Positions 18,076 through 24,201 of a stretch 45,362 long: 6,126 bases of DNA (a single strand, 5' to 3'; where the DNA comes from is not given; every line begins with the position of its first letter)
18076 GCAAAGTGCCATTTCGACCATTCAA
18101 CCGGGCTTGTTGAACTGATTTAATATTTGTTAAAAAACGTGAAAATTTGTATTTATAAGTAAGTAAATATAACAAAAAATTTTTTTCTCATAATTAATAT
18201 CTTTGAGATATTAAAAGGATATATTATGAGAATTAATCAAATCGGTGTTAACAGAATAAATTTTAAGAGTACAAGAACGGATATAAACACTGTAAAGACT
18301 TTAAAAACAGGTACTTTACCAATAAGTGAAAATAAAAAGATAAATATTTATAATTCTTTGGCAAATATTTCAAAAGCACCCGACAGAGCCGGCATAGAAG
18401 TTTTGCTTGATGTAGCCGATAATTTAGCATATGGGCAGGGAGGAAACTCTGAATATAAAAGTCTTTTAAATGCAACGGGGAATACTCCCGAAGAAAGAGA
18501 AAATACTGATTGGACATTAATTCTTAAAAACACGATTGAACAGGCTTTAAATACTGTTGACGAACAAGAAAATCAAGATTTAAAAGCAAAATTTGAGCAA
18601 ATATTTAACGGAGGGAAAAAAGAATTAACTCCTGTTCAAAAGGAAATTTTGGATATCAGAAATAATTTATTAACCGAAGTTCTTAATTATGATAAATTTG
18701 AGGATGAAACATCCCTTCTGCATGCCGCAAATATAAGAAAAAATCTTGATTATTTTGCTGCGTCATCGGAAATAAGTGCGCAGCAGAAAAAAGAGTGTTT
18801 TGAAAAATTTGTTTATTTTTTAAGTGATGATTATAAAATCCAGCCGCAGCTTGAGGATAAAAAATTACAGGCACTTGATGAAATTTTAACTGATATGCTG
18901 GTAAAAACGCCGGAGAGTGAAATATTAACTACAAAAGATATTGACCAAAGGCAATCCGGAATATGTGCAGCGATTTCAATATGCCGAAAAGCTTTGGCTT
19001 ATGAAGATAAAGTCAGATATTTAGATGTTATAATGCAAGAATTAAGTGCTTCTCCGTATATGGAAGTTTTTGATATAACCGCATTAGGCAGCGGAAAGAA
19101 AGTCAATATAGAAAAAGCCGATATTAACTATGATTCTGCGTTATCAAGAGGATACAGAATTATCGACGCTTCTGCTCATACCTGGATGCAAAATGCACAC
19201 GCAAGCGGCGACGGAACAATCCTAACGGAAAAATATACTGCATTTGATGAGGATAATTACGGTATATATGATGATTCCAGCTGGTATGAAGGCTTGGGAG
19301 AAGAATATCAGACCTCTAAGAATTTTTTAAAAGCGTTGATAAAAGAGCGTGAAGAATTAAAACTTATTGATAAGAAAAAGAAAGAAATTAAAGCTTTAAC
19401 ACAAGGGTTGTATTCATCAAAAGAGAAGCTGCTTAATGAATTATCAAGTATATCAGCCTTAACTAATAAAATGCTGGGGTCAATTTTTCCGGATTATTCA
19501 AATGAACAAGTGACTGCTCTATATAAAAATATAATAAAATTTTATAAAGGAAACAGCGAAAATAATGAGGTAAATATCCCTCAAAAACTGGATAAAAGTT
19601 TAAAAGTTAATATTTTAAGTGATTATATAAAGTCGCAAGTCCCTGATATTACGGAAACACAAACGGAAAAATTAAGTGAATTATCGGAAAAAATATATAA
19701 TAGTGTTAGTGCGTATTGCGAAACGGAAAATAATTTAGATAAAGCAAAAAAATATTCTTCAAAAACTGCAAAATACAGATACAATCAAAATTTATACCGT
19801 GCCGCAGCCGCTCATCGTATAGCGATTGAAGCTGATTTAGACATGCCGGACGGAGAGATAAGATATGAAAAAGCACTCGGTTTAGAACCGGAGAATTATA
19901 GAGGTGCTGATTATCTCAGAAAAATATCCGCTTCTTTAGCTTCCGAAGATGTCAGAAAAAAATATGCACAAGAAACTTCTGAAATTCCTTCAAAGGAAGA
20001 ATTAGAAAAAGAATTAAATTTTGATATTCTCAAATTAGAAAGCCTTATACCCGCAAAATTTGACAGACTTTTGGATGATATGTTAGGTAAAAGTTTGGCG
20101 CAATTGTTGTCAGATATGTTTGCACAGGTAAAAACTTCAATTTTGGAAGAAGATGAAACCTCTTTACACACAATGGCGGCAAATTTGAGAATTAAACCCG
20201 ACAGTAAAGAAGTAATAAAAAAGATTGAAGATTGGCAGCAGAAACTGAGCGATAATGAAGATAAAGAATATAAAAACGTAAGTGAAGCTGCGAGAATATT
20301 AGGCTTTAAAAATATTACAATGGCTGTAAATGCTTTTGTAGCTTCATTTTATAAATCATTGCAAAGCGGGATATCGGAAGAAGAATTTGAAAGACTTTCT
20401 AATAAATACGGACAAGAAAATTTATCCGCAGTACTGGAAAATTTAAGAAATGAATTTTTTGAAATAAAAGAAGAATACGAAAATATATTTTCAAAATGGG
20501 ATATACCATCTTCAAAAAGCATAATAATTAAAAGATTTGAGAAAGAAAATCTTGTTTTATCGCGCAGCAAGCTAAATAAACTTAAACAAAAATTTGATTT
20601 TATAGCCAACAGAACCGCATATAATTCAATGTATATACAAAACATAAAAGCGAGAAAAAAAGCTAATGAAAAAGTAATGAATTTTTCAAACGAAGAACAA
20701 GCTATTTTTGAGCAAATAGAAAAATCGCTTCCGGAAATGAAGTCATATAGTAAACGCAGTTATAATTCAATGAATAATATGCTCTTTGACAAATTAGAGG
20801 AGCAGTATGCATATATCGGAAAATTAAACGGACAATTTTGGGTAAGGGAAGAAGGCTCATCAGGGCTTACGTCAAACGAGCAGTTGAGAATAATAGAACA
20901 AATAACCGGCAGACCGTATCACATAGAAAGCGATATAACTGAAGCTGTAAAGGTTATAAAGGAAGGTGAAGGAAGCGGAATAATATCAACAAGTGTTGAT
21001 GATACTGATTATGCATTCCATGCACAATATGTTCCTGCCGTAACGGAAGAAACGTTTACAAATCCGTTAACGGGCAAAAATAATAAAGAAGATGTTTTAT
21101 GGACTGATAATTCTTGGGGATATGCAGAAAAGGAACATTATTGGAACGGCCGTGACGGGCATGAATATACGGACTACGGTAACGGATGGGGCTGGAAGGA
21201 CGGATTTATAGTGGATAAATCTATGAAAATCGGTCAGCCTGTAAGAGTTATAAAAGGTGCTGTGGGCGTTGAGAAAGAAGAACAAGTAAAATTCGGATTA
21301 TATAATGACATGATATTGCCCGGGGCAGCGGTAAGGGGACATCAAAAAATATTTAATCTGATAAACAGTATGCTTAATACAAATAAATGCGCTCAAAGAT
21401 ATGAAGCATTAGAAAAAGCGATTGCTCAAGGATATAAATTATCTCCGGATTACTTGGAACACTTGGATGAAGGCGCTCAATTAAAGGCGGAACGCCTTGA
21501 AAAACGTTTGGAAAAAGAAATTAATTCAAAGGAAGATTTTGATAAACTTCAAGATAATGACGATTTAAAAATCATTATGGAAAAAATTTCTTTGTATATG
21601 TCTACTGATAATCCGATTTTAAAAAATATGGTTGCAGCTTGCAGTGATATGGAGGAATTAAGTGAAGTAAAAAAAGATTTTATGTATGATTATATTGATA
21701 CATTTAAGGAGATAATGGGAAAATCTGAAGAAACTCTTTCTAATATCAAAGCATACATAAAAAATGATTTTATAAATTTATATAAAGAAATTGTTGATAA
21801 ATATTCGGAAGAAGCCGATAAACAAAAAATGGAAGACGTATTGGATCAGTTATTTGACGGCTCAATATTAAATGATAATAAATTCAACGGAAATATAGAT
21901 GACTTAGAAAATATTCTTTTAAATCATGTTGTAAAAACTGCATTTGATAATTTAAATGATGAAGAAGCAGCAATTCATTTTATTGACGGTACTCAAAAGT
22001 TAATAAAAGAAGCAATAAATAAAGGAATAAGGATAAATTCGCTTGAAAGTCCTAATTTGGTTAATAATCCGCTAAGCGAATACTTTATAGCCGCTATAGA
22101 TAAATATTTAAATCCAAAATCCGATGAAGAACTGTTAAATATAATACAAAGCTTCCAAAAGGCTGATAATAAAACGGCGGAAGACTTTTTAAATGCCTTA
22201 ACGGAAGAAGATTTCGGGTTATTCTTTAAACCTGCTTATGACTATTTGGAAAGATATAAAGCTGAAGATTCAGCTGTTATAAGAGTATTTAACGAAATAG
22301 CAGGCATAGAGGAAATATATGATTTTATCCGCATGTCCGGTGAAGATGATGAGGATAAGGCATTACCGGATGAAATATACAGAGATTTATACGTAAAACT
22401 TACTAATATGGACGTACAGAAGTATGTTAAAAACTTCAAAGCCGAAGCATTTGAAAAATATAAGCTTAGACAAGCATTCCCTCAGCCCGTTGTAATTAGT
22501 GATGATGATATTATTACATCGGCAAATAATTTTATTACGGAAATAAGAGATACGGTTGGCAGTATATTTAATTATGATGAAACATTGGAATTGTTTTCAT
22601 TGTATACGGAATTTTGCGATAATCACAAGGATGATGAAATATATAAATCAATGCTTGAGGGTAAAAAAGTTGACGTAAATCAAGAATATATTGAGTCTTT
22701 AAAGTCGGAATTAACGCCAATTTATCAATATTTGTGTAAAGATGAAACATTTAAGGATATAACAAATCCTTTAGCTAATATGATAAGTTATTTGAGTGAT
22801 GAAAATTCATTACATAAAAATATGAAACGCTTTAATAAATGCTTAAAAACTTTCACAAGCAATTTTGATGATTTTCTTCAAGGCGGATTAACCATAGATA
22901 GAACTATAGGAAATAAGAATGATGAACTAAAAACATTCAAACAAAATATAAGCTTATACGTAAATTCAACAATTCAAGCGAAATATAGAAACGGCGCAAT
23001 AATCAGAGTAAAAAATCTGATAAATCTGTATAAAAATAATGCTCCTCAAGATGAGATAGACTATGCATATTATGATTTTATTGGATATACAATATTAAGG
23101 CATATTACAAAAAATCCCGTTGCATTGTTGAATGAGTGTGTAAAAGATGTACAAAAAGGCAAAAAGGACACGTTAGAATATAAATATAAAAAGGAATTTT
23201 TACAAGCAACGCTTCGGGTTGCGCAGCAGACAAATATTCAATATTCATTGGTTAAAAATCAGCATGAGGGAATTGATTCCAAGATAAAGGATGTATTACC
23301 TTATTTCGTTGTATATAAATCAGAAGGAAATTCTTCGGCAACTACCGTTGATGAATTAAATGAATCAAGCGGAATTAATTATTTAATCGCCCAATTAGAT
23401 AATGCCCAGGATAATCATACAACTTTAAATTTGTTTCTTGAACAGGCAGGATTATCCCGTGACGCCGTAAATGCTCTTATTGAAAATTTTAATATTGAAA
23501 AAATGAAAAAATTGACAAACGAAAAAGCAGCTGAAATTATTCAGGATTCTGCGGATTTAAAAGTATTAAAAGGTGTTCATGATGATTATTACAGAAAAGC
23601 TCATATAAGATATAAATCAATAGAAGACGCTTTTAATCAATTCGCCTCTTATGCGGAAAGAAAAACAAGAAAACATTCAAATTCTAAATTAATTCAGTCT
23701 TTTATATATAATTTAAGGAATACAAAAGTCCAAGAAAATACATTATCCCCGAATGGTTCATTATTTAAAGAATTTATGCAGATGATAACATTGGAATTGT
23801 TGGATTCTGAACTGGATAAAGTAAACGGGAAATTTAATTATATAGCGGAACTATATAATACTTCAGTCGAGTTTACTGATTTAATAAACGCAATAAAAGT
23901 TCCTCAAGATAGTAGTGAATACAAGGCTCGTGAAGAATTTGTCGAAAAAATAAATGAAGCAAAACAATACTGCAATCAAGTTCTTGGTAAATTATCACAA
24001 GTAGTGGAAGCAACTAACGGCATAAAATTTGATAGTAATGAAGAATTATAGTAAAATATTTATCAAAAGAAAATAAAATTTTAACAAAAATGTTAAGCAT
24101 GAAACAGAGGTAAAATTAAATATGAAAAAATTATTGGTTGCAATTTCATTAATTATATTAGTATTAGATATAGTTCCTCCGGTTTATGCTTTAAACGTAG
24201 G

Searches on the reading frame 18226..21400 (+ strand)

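Call 83: search_protein_families(library=pfam, proteins=[window:18226-21400:+], max_evalue=10)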
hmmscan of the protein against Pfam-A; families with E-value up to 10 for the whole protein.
window:18226-21400:+ (1058 aa): 3 families
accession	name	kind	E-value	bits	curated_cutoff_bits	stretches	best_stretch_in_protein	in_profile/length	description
PF08855.15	DUF1825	-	0.022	15.1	25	1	770-840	32-101/103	Domain of unknown function (DUF1825)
PF20439.3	SpoIVA_C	-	0.077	13.6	25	0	436-493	8-66/76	Sporulation stage IV protein A, C-terminal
PF11505.13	DUF3216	-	0.1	13.2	25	1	368-436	4-70/91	Protein of unknown function (DUF3216)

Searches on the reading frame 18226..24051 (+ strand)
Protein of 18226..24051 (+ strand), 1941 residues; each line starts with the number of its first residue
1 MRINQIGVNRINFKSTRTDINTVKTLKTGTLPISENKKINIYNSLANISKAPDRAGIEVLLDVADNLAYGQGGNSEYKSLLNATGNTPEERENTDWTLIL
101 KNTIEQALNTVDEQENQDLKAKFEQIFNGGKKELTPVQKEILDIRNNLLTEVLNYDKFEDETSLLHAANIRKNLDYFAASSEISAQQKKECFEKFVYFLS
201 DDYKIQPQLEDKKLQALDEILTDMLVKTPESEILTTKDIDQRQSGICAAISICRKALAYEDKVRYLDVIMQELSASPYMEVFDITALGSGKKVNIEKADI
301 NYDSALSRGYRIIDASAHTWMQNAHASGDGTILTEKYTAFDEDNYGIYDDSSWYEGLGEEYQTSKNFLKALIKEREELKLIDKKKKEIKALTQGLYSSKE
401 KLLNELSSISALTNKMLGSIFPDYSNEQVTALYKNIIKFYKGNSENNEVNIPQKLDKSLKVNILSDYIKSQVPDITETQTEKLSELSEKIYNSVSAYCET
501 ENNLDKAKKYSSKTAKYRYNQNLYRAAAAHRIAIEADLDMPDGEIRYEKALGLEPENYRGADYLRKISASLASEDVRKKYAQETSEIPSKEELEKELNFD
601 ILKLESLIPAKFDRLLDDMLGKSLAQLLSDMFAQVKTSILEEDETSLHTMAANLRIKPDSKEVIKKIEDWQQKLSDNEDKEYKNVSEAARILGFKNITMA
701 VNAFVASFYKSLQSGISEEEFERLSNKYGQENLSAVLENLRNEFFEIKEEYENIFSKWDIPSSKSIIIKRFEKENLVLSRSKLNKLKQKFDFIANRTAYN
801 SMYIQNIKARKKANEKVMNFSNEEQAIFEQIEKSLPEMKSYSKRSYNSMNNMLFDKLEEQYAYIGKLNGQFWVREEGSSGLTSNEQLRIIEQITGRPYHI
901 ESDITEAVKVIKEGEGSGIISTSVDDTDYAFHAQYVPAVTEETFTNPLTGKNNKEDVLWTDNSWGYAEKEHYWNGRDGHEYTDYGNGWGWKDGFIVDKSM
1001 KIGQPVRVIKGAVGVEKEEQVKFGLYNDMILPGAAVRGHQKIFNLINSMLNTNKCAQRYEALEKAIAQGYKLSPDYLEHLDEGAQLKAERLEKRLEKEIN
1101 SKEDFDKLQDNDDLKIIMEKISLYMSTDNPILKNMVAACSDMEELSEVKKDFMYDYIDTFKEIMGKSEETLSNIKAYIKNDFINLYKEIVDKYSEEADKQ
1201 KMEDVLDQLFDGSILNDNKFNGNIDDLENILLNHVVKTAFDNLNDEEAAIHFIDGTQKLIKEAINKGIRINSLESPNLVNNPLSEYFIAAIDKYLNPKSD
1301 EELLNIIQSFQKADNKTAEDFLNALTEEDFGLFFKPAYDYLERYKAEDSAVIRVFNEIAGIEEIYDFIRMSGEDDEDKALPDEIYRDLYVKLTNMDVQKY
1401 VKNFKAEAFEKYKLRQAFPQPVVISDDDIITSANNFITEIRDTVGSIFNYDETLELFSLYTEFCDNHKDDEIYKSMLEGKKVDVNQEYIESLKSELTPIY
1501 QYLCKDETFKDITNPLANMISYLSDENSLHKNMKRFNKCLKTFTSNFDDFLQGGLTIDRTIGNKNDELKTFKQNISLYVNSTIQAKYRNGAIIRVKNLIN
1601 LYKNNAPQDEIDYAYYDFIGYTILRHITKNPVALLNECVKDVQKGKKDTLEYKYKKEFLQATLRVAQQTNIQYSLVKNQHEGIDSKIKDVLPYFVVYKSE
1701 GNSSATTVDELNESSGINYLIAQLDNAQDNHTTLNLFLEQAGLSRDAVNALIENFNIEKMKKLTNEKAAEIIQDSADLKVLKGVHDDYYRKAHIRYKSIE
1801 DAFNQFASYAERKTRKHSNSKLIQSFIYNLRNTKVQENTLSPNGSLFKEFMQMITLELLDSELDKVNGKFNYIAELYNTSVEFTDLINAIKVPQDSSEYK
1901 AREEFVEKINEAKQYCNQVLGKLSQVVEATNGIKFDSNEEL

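Call 5: search_protein_families(library=pfam, proteins=[window:18226-24051:+], max_evalue=0.01)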
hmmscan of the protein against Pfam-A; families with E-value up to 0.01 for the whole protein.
window:18226-24051:+ (1941 aa): 0 families

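Call 6: search_protein_families(library=ncbifam, proteins=[window:18226-24051:+], max_evalue=0.01)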
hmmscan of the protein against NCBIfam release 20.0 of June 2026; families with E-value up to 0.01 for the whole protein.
window:18226-24051:+ (1941 aa): 0 families

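Call 42: search_solved_structures(query=window:18226-24051:+, max_evalue=1)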
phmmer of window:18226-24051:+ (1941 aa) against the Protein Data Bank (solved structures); distinct sequences matched with E-value up to 1: 8.
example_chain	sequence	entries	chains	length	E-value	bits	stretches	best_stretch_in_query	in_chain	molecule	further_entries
6zbk_A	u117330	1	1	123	0.099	13.3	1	522-575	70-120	RNA polymerase II-associated protein 3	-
6fd7_A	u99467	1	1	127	0.11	13.2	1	522-575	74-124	RNA polymerase II-associated protein 3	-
4cgv_A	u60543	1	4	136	0.12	13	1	522-575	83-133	RNA POLYMERASE II-ASSOCIATED PROTEIN 3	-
7fgf_A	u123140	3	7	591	0.21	12.2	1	857-917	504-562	Glycoprotein C | Glycoprotein C,CCHFV envelope protein Gc fusion loops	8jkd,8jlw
4xc5_A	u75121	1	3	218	0.22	12.1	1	883-925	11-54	Outer capsid protein sigma-1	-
4nkv_A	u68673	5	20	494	0.75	10.4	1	1146-1241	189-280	Steroid 17-alpha-hydroxylase/17,20 lyase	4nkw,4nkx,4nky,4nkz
3ruk_A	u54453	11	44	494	0.75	10.4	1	1146-1241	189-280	Steroid 17-alpha-hydroxylase/17,20 lyase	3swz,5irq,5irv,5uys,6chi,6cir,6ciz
6wr1_A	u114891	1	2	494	0.76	10.4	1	1146-1241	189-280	Steroid 17-alpha-hydroxylase/17,20 lyase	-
